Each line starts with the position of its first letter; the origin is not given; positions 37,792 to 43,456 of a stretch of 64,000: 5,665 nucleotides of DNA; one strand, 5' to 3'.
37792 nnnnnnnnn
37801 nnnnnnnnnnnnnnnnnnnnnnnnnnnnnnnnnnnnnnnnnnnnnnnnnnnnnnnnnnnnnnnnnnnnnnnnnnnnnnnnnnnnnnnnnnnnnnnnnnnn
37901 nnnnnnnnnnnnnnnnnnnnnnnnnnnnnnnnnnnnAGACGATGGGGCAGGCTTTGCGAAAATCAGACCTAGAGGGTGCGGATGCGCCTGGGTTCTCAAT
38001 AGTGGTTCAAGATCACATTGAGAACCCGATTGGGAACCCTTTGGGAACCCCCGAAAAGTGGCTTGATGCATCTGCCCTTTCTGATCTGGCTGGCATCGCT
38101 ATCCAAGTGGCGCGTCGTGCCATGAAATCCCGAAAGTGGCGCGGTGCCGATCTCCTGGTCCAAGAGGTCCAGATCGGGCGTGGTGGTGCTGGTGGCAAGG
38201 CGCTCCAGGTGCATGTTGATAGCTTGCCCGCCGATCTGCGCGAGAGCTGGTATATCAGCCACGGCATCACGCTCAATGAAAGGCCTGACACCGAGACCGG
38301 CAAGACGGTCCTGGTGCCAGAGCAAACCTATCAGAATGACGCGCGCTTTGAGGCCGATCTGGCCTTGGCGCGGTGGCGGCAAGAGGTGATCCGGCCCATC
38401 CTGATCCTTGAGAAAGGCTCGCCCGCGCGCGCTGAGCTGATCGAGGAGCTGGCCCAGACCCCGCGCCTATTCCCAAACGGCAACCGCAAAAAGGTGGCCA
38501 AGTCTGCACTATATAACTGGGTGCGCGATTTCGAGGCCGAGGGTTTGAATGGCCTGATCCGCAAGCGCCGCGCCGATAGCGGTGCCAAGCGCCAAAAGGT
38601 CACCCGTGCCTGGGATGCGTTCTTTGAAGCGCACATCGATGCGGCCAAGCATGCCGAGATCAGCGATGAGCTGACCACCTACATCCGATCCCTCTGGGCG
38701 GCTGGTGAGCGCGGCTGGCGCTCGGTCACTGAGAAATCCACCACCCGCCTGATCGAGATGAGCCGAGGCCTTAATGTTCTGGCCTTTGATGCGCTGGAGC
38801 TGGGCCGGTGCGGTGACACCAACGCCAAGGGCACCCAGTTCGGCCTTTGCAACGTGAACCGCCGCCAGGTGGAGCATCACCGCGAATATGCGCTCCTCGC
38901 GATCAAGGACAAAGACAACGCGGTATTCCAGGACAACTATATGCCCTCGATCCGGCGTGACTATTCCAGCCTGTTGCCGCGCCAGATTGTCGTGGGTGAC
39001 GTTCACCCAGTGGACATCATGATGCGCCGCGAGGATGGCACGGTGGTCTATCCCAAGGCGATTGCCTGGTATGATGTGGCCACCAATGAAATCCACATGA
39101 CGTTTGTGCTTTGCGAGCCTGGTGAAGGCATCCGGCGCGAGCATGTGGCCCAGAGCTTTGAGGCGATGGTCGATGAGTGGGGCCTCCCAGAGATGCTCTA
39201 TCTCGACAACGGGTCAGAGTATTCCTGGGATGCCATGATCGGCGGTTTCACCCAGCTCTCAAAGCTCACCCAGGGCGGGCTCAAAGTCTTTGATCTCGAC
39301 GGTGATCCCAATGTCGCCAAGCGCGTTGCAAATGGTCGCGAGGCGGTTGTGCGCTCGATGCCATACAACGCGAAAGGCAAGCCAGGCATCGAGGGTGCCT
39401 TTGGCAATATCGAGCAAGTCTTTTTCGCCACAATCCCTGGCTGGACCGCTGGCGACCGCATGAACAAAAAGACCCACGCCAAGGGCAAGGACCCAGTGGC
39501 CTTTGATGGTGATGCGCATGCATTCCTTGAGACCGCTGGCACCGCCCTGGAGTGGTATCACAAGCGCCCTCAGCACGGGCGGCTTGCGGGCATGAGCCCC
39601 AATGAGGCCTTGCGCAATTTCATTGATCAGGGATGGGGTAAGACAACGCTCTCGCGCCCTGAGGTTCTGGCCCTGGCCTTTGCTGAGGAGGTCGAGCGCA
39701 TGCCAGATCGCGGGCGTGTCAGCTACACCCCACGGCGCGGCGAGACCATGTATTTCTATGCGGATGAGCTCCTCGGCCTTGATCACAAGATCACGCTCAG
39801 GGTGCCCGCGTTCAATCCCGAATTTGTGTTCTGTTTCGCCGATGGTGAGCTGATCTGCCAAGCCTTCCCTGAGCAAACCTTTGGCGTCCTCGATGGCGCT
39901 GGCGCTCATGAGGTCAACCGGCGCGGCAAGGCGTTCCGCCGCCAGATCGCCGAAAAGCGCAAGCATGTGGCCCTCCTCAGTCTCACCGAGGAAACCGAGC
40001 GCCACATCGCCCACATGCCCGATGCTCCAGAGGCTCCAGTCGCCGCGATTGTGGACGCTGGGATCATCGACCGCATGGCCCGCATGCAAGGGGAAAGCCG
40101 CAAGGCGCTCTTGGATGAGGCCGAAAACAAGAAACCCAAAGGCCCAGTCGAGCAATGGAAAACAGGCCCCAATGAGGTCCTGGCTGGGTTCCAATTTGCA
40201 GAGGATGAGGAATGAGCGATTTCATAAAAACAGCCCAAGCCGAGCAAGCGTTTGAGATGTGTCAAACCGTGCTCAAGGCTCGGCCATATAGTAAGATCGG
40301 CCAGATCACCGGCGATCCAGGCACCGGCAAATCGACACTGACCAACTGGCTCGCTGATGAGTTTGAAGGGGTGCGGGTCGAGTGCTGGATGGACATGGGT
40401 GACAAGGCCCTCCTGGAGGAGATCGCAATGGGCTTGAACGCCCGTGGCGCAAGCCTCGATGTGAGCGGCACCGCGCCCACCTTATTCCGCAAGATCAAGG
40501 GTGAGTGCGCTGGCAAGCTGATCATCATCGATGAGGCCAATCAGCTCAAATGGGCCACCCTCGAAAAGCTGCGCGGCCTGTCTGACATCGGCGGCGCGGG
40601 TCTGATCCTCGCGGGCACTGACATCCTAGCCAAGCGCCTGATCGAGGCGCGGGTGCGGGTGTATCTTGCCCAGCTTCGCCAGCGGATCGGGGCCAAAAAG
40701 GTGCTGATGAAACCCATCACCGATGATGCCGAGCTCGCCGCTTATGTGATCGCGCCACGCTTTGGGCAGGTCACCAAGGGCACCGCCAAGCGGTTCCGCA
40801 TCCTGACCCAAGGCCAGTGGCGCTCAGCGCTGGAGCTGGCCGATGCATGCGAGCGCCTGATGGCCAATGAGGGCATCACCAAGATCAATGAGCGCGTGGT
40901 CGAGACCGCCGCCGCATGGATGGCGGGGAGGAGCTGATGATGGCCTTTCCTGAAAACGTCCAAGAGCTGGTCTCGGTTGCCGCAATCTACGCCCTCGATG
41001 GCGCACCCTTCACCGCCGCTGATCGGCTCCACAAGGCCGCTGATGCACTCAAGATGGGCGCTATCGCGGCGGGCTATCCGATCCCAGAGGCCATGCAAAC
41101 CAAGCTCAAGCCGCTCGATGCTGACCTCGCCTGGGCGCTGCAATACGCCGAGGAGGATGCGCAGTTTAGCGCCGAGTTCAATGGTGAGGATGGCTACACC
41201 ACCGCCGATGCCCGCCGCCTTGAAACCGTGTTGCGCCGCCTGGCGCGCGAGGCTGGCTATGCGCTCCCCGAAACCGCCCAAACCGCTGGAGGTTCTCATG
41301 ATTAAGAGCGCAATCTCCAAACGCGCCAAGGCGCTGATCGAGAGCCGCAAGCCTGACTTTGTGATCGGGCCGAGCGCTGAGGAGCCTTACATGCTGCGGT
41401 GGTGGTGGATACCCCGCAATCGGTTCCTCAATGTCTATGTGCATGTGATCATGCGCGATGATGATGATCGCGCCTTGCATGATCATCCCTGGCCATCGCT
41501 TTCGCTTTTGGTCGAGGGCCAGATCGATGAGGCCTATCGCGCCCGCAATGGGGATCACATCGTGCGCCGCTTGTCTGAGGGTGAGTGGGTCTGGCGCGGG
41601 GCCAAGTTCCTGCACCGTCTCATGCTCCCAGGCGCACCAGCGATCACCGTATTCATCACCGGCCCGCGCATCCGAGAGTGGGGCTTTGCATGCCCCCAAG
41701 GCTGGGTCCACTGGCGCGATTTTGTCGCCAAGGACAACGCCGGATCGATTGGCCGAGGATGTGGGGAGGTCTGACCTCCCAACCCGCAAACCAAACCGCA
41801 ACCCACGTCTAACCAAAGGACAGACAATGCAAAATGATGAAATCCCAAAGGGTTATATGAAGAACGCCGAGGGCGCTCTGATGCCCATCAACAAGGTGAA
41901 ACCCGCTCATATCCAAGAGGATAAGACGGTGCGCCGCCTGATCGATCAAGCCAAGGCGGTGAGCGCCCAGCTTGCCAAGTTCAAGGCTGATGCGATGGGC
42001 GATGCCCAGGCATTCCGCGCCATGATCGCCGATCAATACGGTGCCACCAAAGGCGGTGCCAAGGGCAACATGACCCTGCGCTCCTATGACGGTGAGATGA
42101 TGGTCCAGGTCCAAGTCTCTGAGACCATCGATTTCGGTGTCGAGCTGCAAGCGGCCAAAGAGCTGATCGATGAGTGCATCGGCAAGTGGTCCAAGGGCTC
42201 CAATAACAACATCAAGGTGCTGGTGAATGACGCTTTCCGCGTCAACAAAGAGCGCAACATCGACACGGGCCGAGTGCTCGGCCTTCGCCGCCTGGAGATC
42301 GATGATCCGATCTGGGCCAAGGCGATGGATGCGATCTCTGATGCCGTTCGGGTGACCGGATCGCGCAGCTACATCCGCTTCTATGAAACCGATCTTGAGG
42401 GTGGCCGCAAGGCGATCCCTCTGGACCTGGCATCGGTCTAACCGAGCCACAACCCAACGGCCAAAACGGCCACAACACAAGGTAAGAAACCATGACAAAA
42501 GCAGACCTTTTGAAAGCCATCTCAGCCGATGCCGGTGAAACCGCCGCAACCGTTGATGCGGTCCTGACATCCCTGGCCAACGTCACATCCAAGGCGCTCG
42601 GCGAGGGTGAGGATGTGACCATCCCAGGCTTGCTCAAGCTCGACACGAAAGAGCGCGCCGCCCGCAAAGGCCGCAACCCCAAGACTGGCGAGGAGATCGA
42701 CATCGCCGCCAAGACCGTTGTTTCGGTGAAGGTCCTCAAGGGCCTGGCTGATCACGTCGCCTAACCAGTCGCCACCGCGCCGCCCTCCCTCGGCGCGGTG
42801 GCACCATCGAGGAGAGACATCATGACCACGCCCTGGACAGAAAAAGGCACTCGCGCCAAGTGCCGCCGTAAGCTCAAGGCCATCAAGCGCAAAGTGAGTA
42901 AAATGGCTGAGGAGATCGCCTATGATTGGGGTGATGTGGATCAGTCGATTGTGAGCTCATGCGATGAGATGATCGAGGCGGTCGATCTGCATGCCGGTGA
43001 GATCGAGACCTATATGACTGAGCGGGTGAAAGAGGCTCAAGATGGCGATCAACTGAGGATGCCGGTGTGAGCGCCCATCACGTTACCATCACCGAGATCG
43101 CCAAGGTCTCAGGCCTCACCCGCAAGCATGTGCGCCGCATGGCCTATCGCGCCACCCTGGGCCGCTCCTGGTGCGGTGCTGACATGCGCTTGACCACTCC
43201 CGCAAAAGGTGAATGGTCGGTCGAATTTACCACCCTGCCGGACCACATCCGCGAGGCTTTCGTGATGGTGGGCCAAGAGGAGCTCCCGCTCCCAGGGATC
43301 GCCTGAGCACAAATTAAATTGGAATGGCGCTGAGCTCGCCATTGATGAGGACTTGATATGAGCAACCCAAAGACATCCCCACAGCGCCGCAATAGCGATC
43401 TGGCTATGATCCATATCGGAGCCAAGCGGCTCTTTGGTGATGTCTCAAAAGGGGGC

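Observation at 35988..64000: Mosaic prophage: Mu-type transposition arm joined to a P2/PBSX-type packaging, head and contractile-tail arm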

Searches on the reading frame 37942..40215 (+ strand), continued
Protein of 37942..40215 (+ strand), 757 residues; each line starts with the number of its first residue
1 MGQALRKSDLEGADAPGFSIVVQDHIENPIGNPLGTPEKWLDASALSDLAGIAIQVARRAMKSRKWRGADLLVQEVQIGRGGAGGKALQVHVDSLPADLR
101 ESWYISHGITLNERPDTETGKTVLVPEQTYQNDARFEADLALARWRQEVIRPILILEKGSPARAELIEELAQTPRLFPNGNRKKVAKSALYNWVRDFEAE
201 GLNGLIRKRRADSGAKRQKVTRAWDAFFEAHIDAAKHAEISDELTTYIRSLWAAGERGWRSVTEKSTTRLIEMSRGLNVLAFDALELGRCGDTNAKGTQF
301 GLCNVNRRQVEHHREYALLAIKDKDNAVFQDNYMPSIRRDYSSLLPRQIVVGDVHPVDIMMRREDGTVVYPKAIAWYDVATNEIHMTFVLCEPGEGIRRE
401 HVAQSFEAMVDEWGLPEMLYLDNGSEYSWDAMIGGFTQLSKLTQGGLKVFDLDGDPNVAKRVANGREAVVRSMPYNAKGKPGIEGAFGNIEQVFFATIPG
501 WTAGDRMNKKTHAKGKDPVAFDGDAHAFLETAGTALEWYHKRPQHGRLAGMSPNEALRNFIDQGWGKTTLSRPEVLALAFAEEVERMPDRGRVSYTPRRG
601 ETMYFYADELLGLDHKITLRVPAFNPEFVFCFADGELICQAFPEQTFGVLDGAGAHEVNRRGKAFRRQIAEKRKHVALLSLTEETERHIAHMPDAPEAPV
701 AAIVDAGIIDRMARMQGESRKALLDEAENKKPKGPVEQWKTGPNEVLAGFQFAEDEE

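Call 78: find_encoding_contigs(protein=P0109, flank=10000, max_places=2)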
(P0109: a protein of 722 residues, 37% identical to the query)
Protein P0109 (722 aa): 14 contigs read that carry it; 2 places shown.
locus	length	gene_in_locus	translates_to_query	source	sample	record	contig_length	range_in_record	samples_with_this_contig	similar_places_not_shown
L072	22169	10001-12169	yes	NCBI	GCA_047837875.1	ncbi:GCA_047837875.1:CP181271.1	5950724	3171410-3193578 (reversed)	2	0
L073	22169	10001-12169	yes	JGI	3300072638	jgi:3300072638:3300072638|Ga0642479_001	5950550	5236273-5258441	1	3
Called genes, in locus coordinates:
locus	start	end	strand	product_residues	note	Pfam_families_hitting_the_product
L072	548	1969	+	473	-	PF00078:RVT_1, PF08388:GIIM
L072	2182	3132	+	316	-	PF09669:Phage_pRha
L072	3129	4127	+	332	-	PF14690:Zn_ribbon_ISL3, PF01610:DDE_Tnp_ISL3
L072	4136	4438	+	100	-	PF01610:DDE_Tnp_ISL3 (weak)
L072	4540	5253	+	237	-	PF00005:ABC_tran, PF13304:AAA_21 (faint), PF12399:BCA_ABC_TP_C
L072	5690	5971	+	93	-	-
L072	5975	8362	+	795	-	PF01565:FAD_binding_4, PF02913:FAD-oxidase_C, PF13183:Fer4_8 (faint)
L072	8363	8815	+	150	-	-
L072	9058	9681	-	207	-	PF01381:HTH_3 (weak)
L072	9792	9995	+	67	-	-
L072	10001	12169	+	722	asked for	PF09299:Mu-transpos_C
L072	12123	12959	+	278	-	PF13401:AAA_22, PF13604:AAA_30 (faint)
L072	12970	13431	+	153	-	PF06252:GemA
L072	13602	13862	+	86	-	-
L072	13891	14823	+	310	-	-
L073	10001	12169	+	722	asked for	PF09299:Mu-transpos_C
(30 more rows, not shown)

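Call 89: find_encoding_contigs(protein=window:37942-40215:+, flank=3000, max_places=10)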
Protein window:37942-40215:+ (757 aa): no gene with exactly this product is on record in the collection.
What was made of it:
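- Tried and rejected: The window's transposase is not on record as a called gene (call 89).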

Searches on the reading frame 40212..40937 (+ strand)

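Call 3: search_protein_families(library=pfam, proteins=[window:40212-40937:+], max_evalue=0.01)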
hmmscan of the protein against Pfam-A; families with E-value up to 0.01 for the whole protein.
window:40212-40937:+ (241 aa): 6 families
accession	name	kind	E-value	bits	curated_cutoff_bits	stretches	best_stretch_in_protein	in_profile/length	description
PF13401.12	AAA_22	-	1.7e-15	58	27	1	28-143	6-130/130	AAA domain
PF13604.12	AAA_30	-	0.0019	18.4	27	1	29-135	20-123/191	AAA domain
PF07728.20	AAA_5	-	0.0029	18.1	22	1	32-123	4-89/139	AAA domain (dynein-related subfamily)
PF13245.12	AAA_19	-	0.0045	17.6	25.1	0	27-119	11-109/134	AAA domain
PF05621.17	TniB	-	0.0051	16.7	22.4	0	3-137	9-163/189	Bacterial TniB protein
PF13191.12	AAA_16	-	0.0094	16.9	32.6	0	28-63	25-73/167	AAA ATPase domain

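Call 8: search_protein_families(library=phrogs, proteins=[window:40212-40937:+], max_evalue=0.001)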
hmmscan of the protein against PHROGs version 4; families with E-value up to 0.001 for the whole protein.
window:40212-40937:+ (241 aa): 3 families
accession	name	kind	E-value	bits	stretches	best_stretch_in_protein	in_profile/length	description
phrog_296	-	integration and excision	1e-33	117.9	1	3-237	297-522/626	DNA transposition protein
phrog_168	-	DNA, RNA and nucleotide metabolism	7.1e-06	26.9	1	18-125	34-125/314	clamp loader of DNA polymerase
phrog_7998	-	unknown function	0.00057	20.2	1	32-233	45-247/339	-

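Call 65: search_protein_families(library=ncbifam, proteins=[window:40212-40937:+], max_evalue=0.01)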
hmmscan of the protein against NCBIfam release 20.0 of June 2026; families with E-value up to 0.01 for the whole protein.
window:40212-40937:+ (241 aa): 3 families
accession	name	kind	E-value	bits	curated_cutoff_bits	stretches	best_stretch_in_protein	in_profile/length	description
TIGR03015.1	pepcterm_ATPase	hypoth_equivalog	5.9e-07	29.2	324.5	1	32-180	48-202/269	XrtA/PEP-CTERM system-associated ATPase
NF006743.0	PRK09270.1-2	equivalog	0.00041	19.5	227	1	26-74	27-76/217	nucleoside/nucleotide kinase family protein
NF006746.0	PRK09270.1-5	subfamily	0.0062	15.5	250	0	16-52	8-46/210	nucleoside/nucleotide kinase family protein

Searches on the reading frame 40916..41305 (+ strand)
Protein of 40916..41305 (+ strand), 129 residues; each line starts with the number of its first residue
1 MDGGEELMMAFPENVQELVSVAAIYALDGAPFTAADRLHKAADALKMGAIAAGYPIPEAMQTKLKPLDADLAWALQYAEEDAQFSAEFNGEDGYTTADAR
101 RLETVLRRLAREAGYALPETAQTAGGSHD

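Call 57: search_protein_families(library=phrogs, proteins=[window:40916-41305:+], max_evalue=0.01)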
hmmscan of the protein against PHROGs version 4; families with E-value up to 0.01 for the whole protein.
window:40916-41305:+ (129 aa): 0 families

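Call 79: search_protein_families(library=pfam, proteins=[window:40916-41305:+], max_evalue=0.01)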
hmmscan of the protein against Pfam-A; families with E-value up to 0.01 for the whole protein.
window:40916-41305:+ (129 aa): 0 families

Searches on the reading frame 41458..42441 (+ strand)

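Call 3: search_protein_families(library=pfam, proteins=[window:41458-42441:+], max_evalue=0.01)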
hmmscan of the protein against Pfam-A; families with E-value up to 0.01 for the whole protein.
window:41458-42441:+ (327 aa): 1 family
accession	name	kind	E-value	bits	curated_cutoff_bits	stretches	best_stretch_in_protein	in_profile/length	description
PF11363.13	DUF3164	-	1.3e-73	247.3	23.7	1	133-325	1-193/194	Protein of unknown function (DUF3164)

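Call 58: search_protein_families(library=phrogs, proteins=[window:41458-42441:+], max_evalue=0.01)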
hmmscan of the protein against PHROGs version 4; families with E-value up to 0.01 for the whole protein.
window:41458-42441:+ (327 aa): 1 family
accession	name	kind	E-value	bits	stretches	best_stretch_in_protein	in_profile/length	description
phrog_846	-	unknown function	4.5e-79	265.8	1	123-327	2-207/207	-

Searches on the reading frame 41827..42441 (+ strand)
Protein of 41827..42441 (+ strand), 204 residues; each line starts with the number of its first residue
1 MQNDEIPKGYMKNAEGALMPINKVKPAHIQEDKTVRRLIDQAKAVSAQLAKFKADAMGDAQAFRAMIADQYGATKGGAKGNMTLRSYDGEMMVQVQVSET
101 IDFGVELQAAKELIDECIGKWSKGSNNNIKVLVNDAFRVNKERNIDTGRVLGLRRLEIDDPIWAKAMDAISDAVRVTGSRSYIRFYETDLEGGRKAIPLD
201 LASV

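Call 84: search_protein_families(library=pfam, proteins=[window:41827-42441:+], max_evalue=0.01)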
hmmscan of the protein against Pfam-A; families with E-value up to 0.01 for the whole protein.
window:41827-42441:+ (204 aa): 1 family
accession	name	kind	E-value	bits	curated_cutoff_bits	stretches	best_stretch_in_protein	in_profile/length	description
PF11363.13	DUF3164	-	3.1e-74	249.3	23.7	1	10-202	1-193/194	Protein of unknown function (DUF3164)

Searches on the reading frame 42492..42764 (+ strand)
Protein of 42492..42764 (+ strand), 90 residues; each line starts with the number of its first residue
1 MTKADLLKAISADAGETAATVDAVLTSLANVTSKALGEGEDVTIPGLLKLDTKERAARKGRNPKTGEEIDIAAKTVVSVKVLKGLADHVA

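Call 3: search_protein_families(library=pfam, proteins=[window:42492-42764:+], max_evalue=0.01)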
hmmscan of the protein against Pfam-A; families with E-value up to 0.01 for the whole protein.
window:42492-42764:+ (90 aa): 2 families
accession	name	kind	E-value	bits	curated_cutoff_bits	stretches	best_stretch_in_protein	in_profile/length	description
PF00216.26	Bac_DNA_binding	-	6.6e-25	87.6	22.4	1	1-89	1-89/90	Bacterial DNA-binding protein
PF18291.6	HU-HIG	-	0.00075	20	26.2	1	2-49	33-80/125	HU domain fused to wHTH, Ig, or Glycine-rich motif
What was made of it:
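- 42492..42764 (+): HU-type DNA-bending protein. Bac_DNA_binding 6.6e-25 (call 3)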

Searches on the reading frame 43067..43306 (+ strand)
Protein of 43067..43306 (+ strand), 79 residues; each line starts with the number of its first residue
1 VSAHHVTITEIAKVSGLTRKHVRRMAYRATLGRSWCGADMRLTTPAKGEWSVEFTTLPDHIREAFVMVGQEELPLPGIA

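Call 4: search_protein_families(library=pfam, proteins=[window:43067-43306:+], max_evalue=0.01)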
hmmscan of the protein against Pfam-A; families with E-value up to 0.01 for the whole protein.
window:43067-43306:+ (79 aa): 1 family
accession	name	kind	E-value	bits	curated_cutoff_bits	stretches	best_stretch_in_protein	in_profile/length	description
PF08281.18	Sigma70_r4_2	-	0.0057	16.7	25.7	0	5-29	26-50/54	Sigma-70, region 4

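Call 57: search_protein_families(library=phrogs, proteins=[window:43067-43306:+], max_evalue=0.01)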
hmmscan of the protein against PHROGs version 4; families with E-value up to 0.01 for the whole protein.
window:43067-43306:+ (79 aa): 0 families
